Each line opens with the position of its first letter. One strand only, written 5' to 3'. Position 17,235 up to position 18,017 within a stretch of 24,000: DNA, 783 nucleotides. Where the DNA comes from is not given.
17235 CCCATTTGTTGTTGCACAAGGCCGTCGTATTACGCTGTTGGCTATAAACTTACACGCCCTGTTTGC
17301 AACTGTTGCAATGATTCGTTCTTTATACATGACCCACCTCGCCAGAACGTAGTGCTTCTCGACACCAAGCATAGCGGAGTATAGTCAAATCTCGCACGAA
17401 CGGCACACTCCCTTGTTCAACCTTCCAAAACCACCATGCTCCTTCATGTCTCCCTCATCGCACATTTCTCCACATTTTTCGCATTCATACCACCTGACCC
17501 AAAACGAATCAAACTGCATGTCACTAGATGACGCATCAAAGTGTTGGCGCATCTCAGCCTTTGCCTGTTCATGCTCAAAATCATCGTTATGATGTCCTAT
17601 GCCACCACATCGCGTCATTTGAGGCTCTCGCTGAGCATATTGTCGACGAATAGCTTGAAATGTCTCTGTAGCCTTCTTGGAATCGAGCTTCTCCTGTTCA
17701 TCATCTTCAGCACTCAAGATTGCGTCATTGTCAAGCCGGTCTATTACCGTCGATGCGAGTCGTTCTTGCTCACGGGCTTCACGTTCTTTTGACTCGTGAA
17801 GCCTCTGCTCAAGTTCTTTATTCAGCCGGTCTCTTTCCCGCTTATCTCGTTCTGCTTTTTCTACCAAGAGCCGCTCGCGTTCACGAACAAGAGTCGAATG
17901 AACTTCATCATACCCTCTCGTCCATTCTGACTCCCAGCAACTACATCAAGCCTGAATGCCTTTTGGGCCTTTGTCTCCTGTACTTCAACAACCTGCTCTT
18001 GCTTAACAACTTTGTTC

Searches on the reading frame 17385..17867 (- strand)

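Call 6: search_protein_families(library=pfam, proteins=[window:17385-17867:-], max_evalue=0.01)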
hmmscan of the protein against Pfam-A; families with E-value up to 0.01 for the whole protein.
window:17385-17867:- (160 aa): 0 families

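Call 7: search_protein_families(library=ncbifam, proteins=[window:17385-17867:-], max_evalue=0.01)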
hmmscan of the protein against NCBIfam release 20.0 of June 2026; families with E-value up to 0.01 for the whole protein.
window:17385-17867:- (160 aa): 0 families

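Call 41: search_protein_families(library=pfam, proteins=[window:17385-17867:-], max_evalue=5)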
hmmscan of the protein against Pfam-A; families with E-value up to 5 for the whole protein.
window:17385-17867:- (160 aa): 6 families
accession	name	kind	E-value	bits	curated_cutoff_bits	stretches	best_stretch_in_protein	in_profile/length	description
PF23447.1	DUF7128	-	0.03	14.6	25.7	1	125-144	11-31/44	Domain of unknown function (DUF7128)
PF25325.1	EF-hand_EFHB_C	-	0.047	13.9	27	1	93-136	15-61/75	EFHB C-terminal EF-hand domain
PF20553.4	Methyltransf_35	-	0.047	13.4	27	1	4-106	147-243/309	Putative O-methyltransferase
PF21664.2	TBPIP_C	-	0.054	13.9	27.2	1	103-144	24-64/115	TBP-interacting protein, C-terminal domain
PF09306.15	Phage-scaffold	-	0.45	10.3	25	1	7-113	66-175/303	Bacteriophage, scaffolding protein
PF18263.7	MCM6_C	-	0.86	10.2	23.7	1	26-68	50-92/107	MCM6 C-terminal winged-helix domain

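Call 103: search_protein_families(library=padloc, proteins=[window:17385-17867:-], max_evalue=0.01)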
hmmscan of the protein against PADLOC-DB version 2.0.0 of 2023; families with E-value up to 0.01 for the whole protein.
window:17385-17867:- (160 aa): 0 families
